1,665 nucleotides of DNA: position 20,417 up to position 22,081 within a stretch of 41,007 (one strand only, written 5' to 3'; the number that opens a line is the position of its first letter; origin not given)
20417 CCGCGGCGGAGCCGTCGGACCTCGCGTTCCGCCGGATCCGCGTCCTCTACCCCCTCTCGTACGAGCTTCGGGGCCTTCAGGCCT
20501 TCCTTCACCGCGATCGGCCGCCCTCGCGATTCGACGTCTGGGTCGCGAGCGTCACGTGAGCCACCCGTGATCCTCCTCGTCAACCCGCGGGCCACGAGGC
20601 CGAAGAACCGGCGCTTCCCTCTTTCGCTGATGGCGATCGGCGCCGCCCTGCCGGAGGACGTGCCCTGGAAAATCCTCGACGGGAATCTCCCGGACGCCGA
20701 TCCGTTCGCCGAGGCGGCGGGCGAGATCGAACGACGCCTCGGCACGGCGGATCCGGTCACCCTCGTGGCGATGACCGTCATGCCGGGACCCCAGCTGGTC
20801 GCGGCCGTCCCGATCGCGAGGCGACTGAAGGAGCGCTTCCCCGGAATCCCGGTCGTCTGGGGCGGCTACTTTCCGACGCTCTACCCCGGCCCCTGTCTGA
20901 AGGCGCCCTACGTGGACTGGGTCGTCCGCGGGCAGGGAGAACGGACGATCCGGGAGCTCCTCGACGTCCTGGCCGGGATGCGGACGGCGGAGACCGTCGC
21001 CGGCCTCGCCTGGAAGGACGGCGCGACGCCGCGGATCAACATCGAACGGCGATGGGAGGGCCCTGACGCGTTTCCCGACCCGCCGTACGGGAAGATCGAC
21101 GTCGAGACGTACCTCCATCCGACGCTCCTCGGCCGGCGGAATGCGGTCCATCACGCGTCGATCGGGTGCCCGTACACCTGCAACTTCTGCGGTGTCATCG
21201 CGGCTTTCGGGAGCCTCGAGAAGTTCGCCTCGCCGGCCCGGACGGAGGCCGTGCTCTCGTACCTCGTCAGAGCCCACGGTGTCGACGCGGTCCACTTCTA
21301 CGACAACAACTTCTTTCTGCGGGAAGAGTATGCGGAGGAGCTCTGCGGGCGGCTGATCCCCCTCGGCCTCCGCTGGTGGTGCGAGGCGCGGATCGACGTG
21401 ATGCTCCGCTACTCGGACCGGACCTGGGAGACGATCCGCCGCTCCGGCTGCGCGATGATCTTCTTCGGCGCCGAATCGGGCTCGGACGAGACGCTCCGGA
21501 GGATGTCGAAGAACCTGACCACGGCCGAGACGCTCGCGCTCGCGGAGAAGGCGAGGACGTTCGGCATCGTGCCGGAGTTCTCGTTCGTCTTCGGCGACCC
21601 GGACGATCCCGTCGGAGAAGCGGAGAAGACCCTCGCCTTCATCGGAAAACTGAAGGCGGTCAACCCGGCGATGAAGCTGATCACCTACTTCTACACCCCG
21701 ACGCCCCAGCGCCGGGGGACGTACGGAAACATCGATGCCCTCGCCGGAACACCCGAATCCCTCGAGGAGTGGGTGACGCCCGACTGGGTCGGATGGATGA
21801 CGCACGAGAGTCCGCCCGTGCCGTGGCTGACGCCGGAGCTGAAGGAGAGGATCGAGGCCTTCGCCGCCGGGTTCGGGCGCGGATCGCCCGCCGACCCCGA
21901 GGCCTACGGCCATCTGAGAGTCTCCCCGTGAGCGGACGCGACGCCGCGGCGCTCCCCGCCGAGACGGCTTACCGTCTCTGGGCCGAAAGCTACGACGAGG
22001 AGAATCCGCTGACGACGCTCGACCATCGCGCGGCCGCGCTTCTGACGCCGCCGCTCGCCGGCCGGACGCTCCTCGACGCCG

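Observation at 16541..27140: Ten-gene translationally coupled operon: HprK-like protein, two B12-radical SAM enzymes, four SAM methyltransferases, amidohydrolase, GT-C transferase and an orphan, with no recognisable known pathway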

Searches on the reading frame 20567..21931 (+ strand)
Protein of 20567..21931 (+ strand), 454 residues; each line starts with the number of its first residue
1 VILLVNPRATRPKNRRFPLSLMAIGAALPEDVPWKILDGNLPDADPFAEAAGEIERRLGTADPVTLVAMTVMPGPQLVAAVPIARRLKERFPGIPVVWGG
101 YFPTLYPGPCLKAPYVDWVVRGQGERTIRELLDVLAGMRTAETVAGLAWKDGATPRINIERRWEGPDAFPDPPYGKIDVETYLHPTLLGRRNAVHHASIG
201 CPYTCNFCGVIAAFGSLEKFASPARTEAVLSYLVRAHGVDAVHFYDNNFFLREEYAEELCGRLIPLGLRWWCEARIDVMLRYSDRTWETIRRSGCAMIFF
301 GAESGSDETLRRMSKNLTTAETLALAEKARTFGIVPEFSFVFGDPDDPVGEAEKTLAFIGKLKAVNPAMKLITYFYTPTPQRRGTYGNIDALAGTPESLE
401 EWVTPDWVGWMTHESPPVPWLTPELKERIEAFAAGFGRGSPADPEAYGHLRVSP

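Call 6: search_protein_families(library=pfam, proteins=[window:20567-21928:+], max_evalue=0.01)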
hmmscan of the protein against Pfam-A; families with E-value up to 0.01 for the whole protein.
window:20567-21928:+ (454 aa): 3 families
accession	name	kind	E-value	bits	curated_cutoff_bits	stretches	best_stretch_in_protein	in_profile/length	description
PF04055.27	Radical_SAM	-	6.8e-12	46.3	29.5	1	200-359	6-166/166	Radical SAM superfamily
PF02310.24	B12-binding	-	3.5e-11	43.4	32.1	1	18-131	14-120/121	B12 binding domain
PF19864.5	Radical_SAM_N2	-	0.0096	15.8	29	0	83-141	75-131/151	Radical SAM proteins, N-terminal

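Call 7: search_protein_families(library=ncbifam, proteins=[window:20567-21928:+], max_evalue=0.01)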
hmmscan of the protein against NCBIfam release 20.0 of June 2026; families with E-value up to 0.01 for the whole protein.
window:20567-21928:+ (454 aa): 17 families
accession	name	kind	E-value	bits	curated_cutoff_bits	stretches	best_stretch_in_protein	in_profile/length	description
TIGR02026.1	BchE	equivalog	3.6e-28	98.7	481.35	1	50-357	51-360/497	magnesium-protoporphyrin IX monomethyl ester anaerobic oxidative cyclase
NF050148.1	rSAM_ApyD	equivalog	1.8e-27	96.1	750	1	74-363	84-367/645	RiPP biosynthesis radical SAM protein ApyD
TIGR04479.1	bcpD_PhpK_rSAM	subfamily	3.6e-20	71.8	600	1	119-363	175-410/504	PhpK family radical SAM P-methyltransferase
TIGR03471.1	HpnJ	equivalog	4.4e-20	72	577.6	1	73-363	77-366/472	hopanoid biosynthesis associated radical SAM protein HpnJ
NF038361.1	rSAM_Sden_1168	equivalog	5.3e-20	71.5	575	1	87-362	164-451/560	Sden_1168 family B12-binding radical SAM P-methyltransferase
TIGR03975.1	rSAM_ocin_1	subfamily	2e-19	69.5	281.85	1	76-368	140-436/606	RiPP maturation radical SAM C-methyltransferase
TIGR04013.1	B12_SAM_MJ_1487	hypoth_equivalog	1.2e-17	63.9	251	2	76-216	58-175/382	TIGR04013 family B12-binding domain/radical SAM domain-containing protein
TIGR04367.1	HpnR_B12_rSAM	equivalog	2.5e-16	59.3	650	1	79-336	76-327/490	hopanoid C-3 methylase HpnR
TIGR04072.2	rSAM_ladder_B12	equivalog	1.2e-14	53.8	360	1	92-364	97-351/443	lipid biosynthesis B12-binding/radical SAM protein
NF033070.1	rSAM_AprD4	equivalog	1.3e-14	54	500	1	139-365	143-369/456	AprD4 family radical SAM diol-dehydratase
TIGR04014.1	B12_SAM_MJ_0865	equivalog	2.2e-14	53.1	360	1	283-362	257-336/434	methyl-coenzyme M reductase glutamine C-methyltransferase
TIGR04385.1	B12_rSAM_cofa1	equivalog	2.3e-11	43.6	450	1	81-370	86-372/438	B12 lower ligand biosynthesis radical SAM protein BzaD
TIGR04295.1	B12_rSAM_oligo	hypoth_equivalog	3.6e-10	39.1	400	1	104-319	112-318/422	TIGR04295 family B12-binding domain-containing radical SAM protein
NF040542.1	rSAM_RCCLKC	equivalog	2.2e-09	37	450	1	63-345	48-333/423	arsinothricin biosynthesis radical SAM protein ArsL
NF033712.0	B12_rSAM_KedN5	subfamily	3e-08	32.4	700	1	92-254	90-256/624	KedN5 family methylcobalamin-dependent radical SAM C-methyltransferase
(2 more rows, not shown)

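Call 12: find_encoding_contigs(protein=window:20567-21931:+, flank=10000, max_places=6)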
Protein window:20567-21931:+ (454 aa): no gene with exactly this product is on record in the collection.

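Call 13: find_homologous_proteins(query=window:20567-21928:+, max_evalue=1e-20)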
Query window:20567-21928:+ (454 aa): 5988 proteins with E <= 1e-20 among 8000 candidates; the best 120 are listed.
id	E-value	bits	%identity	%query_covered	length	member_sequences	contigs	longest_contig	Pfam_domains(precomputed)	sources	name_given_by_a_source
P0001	6.1e-280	947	89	100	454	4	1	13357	PF04055.28,PF02310.25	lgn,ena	-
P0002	2.3e-274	928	87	100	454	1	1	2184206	PF04055.28,PF02310.25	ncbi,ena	-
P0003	1.3e-270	916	86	100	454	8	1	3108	PF04055.28,PF02310.25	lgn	-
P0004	1.1e-261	887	82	100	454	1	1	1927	PF04055.28,PF02310.25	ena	-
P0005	1.5e-257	873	81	100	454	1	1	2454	PF04055.28,PF02310.25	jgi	jgi:anaerobic magnesium-protoporphyrin IX monomethyl ester cyclase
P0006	7.9e-257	871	80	100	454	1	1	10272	PF04055.28,PF02310.25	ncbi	-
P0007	9.1e-257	870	80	100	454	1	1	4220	PF04055.28,PF02310.25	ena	-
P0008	2.2e-256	869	80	100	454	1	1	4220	PF04055.28,PF02310.25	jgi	-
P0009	1.5e-255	866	81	100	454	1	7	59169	PF04055.28,PF02310.25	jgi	jgi:anaerobic magnesium-protoporphyrin IX monomethyl ester cyclase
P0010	4.9e-251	851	80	100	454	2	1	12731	PF04055.28,PF02310.25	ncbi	-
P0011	4.6e-241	819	76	100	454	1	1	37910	PF04055.28,PF02310.25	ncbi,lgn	-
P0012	1.7e-239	813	75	99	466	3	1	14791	PF04055.28,PF02310.25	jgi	jgi:anaerobic magnesium-protoporphyrin IX monomethyl ester cyclase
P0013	3.5e-239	812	75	100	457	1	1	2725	PF04055.28,PF02310.25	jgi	jgi:anaerobic magnesium-protoporphyrin IX monomethyl ester cyclase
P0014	1.1e-238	811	76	100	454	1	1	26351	PF04055.28,PF02310.25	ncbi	ncbi:MAG: B12-binding domain-containing radical SAM protein [Thermoanaerobaculia bacterium]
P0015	1.5e-230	784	73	99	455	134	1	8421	PF04055.28,PF02310.25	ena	-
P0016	1.7e-228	777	77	95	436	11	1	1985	PF04055.28,PF02310.25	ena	-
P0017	1.0e-226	771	75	95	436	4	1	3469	PF04055.28,PF02310.25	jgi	-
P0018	2.6e-225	767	72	100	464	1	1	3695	PF04055.28,PF02310.25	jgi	jgi:hypothetical protein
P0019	3.7e-224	763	72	99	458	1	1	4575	PF04055.28,PF02310.25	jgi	jgi:hypothetical protein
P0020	9.4e-223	758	72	99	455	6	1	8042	PF04055.28,PF02310.25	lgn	-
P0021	6.8e-221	752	71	99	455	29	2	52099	PF04055.28,PF02310.25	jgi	jgi:anaerobic magnesium-protoporphyrin IX monomethyl ester cyclase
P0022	3.9e-219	746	71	99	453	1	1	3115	PF04055.28,PF02310.25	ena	-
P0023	1.9e-218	744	71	99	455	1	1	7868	PF04055.28,PF02310.25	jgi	jgi:anaerobic magnesium-protoporphyrin IX monomethyl ester cyclase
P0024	5.8e-216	736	70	99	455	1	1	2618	PF04055.28,PF02310.25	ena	-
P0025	6.1e-216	736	69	99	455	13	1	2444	PF04055.28,PF02310.25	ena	-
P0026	1.2e-215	735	71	95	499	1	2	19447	PF04055.28,PF02310.25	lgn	-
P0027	7.9e-215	732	70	99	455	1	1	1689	PF04055.28,PF02310.25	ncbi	-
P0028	2.4e-214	730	69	99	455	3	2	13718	PF04055.28,PF02310.25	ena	-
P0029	4.0e-214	730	70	95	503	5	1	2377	PF04055.28,PF02310.25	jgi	-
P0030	6.4e-214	729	69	99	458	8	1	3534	PF04055.28,PF02310.25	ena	-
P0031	6.6e-214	729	69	100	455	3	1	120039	PF04055.28,PF02310.25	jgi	-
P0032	3.1e-213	727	70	99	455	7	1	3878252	PF04055.28,PF02310.25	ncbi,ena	-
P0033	7.8e-211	719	69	95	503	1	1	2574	PF04055.28,PF02310.25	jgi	jgi:anaerobic magnesium-protoporphyrin IX monomethyl ester cyclase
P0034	5.4e-210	716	68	99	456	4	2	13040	PF04055.28,PF02310.25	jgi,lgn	jgi:hypothetical protein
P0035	6.8e-210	716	69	95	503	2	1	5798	PF04055.28,PF02310.25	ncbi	-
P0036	1.2e-209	715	67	100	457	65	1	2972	PF04055.28,PF02310.25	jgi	jgi:radical SAM superfamily enzyme YgiQ (UPF0313 family)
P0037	7.6e-209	712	66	99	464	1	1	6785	PF04055.28,PF02310.25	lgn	-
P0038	3.0e-207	707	70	95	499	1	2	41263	PF04055.28,PF02310.25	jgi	jgi:anaerobic magnesium-protoporphyrin IX monomethyl ester cyclase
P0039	3.4e-207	707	67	99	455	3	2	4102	PF04055.28,PF02310.25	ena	-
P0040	3.5e-207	707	70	95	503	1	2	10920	PF04055.28,PF02310.25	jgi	jgi:radical SAM superfamily enzyme YgiQ (UPF0313 family)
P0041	7.9e-207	706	68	95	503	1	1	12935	PF04055.28,PF02310.25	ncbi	-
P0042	2.7e-206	704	67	99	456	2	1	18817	PF04055.28,PF02310.25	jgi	jgi:anaerobic magnesium-protoporphyrin IX monomethyl ester cyclase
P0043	4.2e-206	703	67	100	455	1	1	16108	PF04055.28,PF02310.25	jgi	jgi:radical SAM superfamily enzyme YgiQ (UPF0313 family)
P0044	3.5e-205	700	68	95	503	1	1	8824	PF04055.28,PF02310.25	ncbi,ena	-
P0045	1.3e-204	698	68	95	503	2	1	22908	PF04055.28,PF02310.25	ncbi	-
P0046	5.3e-204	696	66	99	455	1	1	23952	PF04055.28,PF02310.25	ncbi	-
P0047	3.0e-203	694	70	95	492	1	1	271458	PF04055.28,PF02310.25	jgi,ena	-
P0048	3.3e-203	694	68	95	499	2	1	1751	PF04055.28,PF02310.25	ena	-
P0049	1.8e-202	691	67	95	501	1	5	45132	PF04055.28,PF02310.25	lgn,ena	-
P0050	2.2e-202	691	68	95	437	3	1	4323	PF04055.28,PF02310.25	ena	-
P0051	3.1e-202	691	67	95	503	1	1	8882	PF04055.28,PF02310.25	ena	-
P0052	1.3e-201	688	65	95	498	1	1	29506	PF04055.28,PF02310.25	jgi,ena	-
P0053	4.0e-201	687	64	95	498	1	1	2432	PF04055.28,PF02310.25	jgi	jgi:anaerobic magnesium-protoporphyrin IX monomethyl ester cyclase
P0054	3.3e-200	684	65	95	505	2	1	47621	PF04055.28,PF02310.25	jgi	jgi:radical SAM superfamily enzyme YgiQ (UPF0313 family)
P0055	4.4e-200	683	65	95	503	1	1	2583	PF04055.28,PF02310.25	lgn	-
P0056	5.4e-200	683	65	97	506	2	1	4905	PF04055.28,PF02310.25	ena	-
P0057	5.8e-200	683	66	95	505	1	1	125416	PF04055.28,PF02310.25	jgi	jgi:anaerobic magnesium-protoporphyrin IX monomethyl ester cyclase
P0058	6.1e-200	683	67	95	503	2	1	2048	PF04055.28,PF02310.25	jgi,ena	-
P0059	8.8e-200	682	66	95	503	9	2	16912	PF04055.28,PF02310.25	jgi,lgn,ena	-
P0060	1.2e-199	682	64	95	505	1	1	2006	PF04055.28,PF02310.25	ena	-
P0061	2.6e-199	681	66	95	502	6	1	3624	PF04055.28,PF02310.25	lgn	-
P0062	2.9e-199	681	66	95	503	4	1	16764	PF04055.28,PF02310.25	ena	-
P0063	7.4e-199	679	67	95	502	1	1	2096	PF04055.28,PF02310.25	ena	-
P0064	1.0e-198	679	67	95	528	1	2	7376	PF04055.28,PF02310.25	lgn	-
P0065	1.4e-198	678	66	95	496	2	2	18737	PF04055.28,PF02310.25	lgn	-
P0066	1.7e-198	678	65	95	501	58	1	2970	PF04055.28,PF02310.25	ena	-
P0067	1.9e-198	678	66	95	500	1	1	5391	PF04055.28,PF02310.25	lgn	-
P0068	2.1e-198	678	65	95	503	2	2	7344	PF04055.28,PF02310.25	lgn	-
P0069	2.2e-198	678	66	95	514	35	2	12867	PF04055.28,PF02310.25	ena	-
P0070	3.3e-198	677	64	95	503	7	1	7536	PF04055.28,PF02310.25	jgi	jgi:hypothetical protein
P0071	3.4e-198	677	68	95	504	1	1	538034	PF04055.28,PF02310.25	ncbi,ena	-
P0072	3.9e-198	677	64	97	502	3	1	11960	PF04055.28,PF02310.25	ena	-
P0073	4.4e-198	677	66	95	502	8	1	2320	PF04055.28,PF02310.25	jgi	jgi:radical SAM superfamily enzyme YgiQ (UPF0313 family)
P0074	6.0e-198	676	66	95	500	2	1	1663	PF04055.28,PF02310.25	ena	-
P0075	7.0e-198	676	66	95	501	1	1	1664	PF04055.28,PF02310.25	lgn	-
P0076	7.0e-198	676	64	97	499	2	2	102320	PF04055.28,PF02310.25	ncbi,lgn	-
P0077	8.8e-198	676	64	100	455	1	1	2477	PF04055.28,PF02310.25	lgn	-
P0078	9.2e-198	676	67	95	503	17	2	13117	PF04055.28,PF02310.25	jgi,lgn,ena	-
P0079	1.4e-197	675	66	95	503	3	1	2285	PF04055.28,PF02310.25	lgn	-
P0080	4.3e-197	674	66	95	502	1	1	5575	PF04055.28,PF02310.25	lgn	-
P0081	4.4e-197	674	67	95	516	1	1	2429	PF04055.28,PF02310.25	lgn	-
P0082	9.1e-197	673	66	95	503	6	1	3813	PF04055.28,PF02310.25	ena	-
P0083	1.1e-196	672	62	97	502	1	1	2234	PF04055.28,PF02310.25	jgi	jgi:hypothetical protein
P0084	1.8e-196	672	66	95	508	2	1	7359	PF04055.28,PF02310.25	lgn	-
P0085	2.6e-196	671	65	95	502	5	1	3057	PF04055.28,PF02310.25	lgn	-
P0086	3.0e-196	671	64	95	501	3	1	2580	PF04055.28,PF02310.25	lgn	-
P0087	4.2e-196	670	66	95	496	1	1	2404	PF04055.28,PF02310.25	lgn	-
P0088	4.6e-196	670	64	95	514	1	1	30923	PF04055.28,PF02310.25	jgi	-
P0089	4.8e-196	670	64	95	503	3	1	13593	PF04055.28,PF02310.25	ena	-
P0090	5.4e-196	670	64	99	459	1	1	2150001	PF04055.28,PF02310.25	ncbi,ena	-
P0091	6.2e-196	670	65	95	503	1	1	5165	PF04055.28,PF02310.25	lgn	-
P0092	7.1e-196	670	64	95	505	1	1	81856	PF04055.28,PF02310.25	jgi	jgi:anaerobic magnesium-protoporphyrin IX monomethyl ester cyclase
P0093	7.3e-196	670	65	95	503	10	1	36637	PF04055.28,PF02310.25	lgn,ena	-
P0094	1.2e-195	669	64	97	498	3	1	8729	PF04055.28,PF02310.25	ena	-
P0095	1.3e-195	669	63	99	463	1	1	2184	PF04055.28,PF02310.25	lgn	-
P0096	1.7e-195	668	65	95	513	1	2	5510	PF04055.28,PF02310.25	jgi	jgi:anaerobic magnesium-protoporphyrin IX monomethyl ester cyclase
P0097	1.9e-195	668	66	95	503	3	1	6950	PF04055.28,PF02310.25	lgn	-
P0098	2.9e-195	668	64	95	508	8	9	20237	PF04055.28,PF02310.25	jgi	jgi:pyruvate-formate lyase-activating enzyme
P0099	4.0e-195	667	64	95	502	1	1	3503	PF04055.28,PF02310.25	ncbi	-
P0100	4.8e-195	667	64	95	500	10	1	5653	PF04055.28,PF02310.25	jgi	jgi:hypothetical protein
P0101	8.0e-195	666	63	100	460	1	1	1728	PF04055.28,PF02310.25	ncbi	-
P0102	1.1e-194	666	65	95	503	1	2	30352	PF04055.28,PF02310.25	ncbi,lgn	ncbi:MAG: B12-binding domain-containing radical SAM protein [Longimicrobiales bacterium]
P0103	1.2e-194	666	65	95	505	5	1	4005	PF04055.28,PF02310.25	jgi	jgi:hypothetical protein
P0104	1.3e-194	665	65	95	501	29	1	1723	PF04055.28,PF02310.25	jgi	-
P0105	1.3e-194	665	65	95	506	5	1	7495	PF04055.28,PF02310.25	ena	-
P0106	1.5e-194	665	64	95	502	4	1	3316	PF04055.28,PF02310.25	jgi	jgi:radical SAM superfamily enzyme YgiQ (UPF0313 family)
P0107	2.2e-194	665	65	95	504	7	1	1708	PF04055.28,PF02310.25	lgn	-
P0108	3.9e-194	664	66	95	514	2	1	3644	PF04055.28,PF02310.25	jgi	jgi:anaerobic magnesium-protoporphyrin IX monomethyl ester cyclase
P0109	4.1e-194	664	64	95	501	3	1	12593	PF04055.28,PF02310.25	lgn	-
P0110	4.3e-194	664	64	95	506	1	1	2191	PF04055.28,PF02310.25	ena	-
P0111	5.5e-194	663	64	95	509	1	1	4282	PF04055.28,PF02310.25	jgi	jgi:hypothetical protein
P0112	5.7e-194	663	66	95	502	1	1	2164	PF04055.28,PF02310.25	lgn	-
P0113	7.2e-194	663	63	95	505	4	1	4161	PF04055.28,PF02310.25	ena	-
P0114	8.6e-194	663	65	95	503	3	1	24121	PF04055.28,PF02310.25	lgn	-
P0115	9.0e-194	663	64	95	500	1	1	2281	PF04055.28,PF02310.25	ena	-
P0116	1.3e-193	662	65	95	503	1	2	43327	PF04055.28,PF02310.25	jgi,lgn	jgi:anaerobic magnesium-protoporphyrin IX monomethyl ester cyclase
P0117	1.3e-193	662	64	95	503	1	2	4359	PF04055.28,PF02310.25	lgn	-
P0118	1.9e-193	662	62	99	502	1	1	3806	PF04055.28,PF02310.25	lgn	-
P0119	2.9e-193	661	63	95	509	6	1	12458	PF04055.28,PF02310.25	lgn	-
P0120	2.9e-193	661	63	100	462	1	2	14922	PF04055.28,PF02310.25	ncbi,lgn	-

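Call 14: find_encoding_contigs(protein=P0002, flank=10000, max_places=2)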
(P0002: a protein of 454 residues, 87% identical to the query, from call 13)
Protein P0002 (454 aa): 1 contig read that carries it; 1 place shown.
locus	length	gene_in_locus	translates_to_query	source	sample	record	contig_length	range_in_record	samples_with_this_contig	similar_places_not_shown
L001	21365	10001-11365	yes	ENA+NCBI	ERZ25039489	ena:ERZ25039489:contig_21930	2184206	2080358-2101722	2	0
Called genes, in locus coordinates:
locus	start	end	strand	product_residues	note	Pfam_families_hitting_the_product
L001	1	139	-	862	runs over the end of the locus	PF02559:CarD_TRCF_RID, PF00270:DEAD, PF04851:ResIII, PF00271:Helicase_C, PF03461:TRCF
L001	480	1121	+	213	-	-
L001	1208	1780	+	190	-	PF16743:PliI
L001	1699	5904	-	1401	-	PF10670:DUF4198 (faint), PF20598:DUF6795 (faint), PF02369:Big_1 (faint), PF13715:CarbopepD_reg_2 (faint), PF22904:NOMO1-like_2nd (faint), PF00775:Dioxygenase_C (faint), PF13620:CarboxypepD_reg, PF13620:CarboxypepD_reg, +5 more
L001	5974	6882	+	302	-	-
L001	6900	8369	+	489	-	PF02310:B12-binding, PF04055:Radical_SAM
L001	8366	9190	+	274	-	PF13489:Methyltransf_23, PF08242:Methyltransf_12 (weak), PF13649:Methyltransf_25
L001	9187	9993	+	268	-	PF13489:Methyltransf_23, PF08241:Methyltransf_11, PF08242:Methyltransf_12 (weak), PF13649:Methyltransf_25, PF13847:Methyltransf_31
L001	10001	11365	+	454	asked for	PF02310:B12-binding, PF04055:Radical_SAM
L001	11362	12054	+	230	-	PF13489:Methyltransf_23 (weak), PF13847:Methyltransf_31, PF08241:Methyltransf_11, PF08242:Methyltransf_12 (faint), PF13649:Methyltransf_25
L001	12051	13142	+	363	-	PF01979:Amidohydro_1 (weak)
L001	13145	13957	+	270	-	PF13489:Methyltransf_23, PF08241:Methyltransf_11, PF08242:Methyltransf_12 (weak), PF13649:Methyltransf_25, PF13847:Methyltransf_31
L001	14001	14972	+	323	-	-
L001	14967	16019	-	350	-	PF01075:Glyco_transf_9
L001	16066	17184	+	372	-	PF13439:Glyco_transf_4, PF13477:Glyco_trans_4_2 (weak), PF13579:Glyco_trans_4_4, PF20706:GT4-conflict (weak), PF00534:Glycos_transf_1, PF13692:Glyco_trans_1_4, PF13524:Glyco_trans_1_2 (weak)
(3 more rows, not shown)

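Call 15: find_encoding_contigs(protein=P0032, flank=10000, max_places=2)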
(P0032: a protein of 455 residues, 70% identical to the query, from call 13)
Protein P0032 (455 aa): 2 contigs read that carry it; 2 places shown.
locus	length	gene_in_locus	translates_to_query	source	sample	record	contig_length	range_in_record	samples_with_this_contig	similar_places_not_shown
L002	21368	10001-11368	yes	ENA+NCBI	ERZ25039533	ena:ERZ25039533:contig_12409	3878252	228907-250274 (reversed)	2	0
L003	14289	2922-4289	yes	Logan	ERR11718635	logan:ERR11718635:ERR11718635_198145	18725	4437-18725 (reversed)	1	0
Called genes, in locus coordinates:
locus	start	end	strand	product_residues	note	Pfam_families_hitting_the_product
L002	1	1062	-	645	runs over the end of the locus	-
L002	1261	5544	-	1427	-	PF02369:Big_1 (faint), PF10670:DUF4198 (faint), PF01060:TTR-52 (faint), PF13620:CarboxypepD_reg (weak), PF13620:CarboxypepD_reg (weak), PF13620:CarboxypepD_reg, PF13715:CarbopepD_reg_2, PF22904:NOMO1-like_2nd (weak), +7 more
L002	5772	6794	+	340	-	-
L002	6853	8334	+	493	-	PF02310:B12-binding, PF04055:Radical_SAM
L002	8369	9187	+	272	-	PF13489:Methyltransf_23 (weak), PF08242:Methyltransf_12 (weak), PF13649:Methyltransf_25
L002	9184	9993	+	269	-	PF13489:Methyltransf_23, PF08241:Methyltransf_11, PF13649:Methyltransf_25, PF13847:Methyltransf_31 (weak)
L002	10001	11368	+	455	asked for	PF02310:B12-binding, PF04055:Radical_SAM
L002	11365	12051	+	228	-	PF13489:Methyltransf_23, PF13847:Methyltransf_31 (weak), PF08241:Methyltransf_11, PF08242:Methyltransf_12 (faint), PF13649:Methyltransf_25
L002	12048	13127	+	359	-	-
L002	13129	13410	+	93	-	-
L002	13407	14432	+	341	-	-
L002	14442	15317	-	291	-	-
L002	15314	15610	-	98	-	-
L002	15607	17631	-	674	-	PF00884:Sulfatase, PF01663:Phosphodiest (faint)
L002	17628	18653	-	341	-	PF14907:NTP_transf_5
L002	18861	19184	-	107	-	PF12779:WXXGXW (faint)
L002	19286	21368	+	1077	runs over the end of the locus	-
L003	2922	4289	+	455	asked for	PF02310:B12-binding, PF04055:Radical_SAM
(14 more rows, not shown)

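Call 16: find_encoding_contigs(protein=P0090, flank=10000, max_places=2)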
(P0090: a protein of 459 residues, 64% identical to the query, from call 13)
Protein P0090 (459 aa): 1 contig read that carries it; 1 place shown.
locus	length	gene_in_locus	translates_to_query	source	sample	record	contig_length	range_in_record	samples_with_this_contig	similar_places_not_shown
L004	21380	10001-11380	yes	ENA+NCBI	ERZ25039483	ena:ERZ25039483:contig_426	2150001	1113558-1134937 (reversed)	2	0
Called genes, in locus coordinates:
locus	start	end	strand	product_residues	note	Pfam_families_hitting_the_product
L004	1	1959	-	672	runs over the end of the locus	-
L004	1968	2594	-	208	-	PF02563:Poly_export, PF22461:SLBB_2, PF10531:SLBB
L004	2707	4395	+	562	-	PF02463:SMC_N (faint), PF00664:ABC_membrane, PF00005:ABC_tran, PF13304:AAA_21 (faint)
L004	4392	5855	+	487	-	PF14052:Caps_assemb_Wzi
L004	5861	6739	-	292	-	-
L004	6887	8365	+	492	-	PF02310:B12-binding (weak), PF04055:Radical_SAM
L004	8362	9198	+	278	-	PF13489:Methyltransf_23 (weak), PF08241:Methyltransf_11, PF08242:Methyltransf_12, PF13649:Methyltransf_25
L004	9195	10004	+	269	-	PF13489:Methyltransf_23, PF13649:Methyltransf_25, PF13847:Methyltransf_31, PF08241:Methyltransf_11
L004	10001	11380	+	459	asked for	PF02310:B12-binding, PF04055:Radical_SAM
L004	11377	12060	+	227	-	PF13489:Methyltransf_23, PF13649:Methyltransf_25, PF13847:Methyltransf_31, PF08241:Methyltransf_11, PF08242:Methyltransf_12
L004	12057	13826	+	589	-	PF01979:Amidohydro_1, PF13489:Methyltransf_23, PF08241:Methyltransf_11, PF08242:Methyltransf_12, PF13649:Methyltransf_25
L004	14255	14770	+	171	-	PF01613:Flavin_Reduct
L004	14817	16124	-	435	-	PF14907:NTP_transf_5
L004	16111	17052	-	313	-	-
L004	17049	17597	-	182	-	-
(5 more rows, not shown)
